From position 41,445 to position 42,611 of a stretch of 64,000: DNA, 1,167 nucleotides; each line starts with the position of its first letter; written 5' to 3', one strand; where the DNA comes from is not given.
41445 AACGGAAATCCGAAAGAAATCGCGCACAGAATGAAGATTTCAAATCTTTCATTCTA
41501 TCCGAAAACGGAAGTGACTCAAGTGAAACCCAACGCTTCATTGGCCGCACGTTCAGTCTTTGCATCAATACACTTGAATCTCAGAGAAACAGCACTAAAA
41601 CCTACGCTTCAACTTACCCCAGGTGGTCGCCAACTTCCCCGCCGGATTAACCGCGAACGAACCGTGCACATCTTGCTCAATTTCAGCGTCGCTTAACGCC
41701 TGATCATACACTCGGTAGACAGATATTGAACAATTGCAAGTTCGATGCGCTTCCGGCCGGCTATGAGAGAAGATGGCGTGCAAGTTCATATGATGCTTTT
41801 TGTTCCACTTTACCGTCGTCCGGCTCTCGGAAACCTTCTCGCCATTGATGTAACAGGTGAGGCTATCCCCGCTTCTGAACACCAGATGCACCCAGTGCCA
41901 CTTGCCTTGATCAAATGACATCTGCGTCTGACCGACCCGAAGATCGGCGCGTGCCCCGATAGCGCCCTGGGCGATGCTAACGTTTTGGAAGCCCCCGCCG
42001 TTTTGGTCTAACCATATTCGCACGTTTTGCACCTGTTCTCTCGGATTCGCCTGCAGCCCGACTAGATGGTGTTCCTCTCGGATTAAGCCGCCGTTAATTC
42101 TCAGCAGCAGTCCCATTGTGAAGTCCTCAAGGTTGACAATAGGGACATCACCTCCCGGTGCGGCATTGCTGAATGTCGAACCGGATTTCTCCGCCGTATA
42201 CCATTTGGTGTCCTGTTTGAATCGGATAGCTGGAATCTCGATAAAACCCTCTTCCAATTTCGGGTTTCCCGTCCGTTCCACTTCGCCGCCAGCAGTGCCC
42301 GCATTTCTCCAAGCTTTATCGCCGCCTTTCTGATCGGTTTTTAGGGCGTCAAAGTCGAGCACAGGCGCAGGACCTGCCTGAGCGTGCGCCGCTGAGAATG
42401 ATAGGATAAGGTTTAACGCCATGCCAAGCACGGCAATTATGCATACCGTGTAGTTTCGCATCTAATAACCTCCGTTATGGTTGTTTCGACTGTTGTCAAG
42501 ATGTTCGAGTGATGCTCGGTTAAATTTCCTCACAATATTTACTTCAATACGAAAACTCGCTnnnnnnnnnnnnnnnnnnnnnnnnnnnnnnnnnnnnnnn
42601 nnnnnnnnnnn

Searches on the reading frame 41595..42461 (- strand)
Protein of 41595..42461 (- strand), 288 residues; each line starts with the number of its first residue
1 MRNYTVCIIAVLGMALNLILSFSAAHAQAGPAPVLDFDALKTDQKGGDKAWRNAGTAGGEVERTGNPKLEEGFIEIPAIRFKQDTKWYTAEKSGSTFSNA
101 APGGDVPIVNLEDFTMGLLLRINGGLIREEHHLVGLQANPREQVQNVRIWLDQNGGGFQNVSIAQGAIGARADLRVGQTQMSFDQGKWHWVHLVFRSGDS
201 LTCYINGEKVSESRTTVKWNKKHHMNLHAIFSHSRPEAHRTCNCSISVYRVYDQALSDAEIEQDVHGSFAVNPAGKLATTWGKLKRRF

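Call 62: search_protein_families(library=padloc, proteins=[window:41595-42461:-], max_evalue=0.001)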
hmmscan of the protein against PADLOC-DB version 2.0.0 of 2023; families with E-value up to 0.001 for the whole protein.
window:41595-42461:- (288 aa): 0 families

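Call 63: search_protein_families(library=pfam, proteins=[window:41595-42461:-], max_evalue=0.001)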
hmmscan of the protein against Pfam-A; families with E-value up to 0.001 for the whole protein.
window:41595-42461:- (288 aa): 1 family
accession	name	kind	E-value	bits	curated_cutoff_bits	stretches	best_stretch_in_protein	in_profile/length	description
PF13385.13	Laminin_G_3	-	1.2e-10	42.2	27.6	1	146-261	45-150/151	Concanavalin A-like lectin/glucanases superfamily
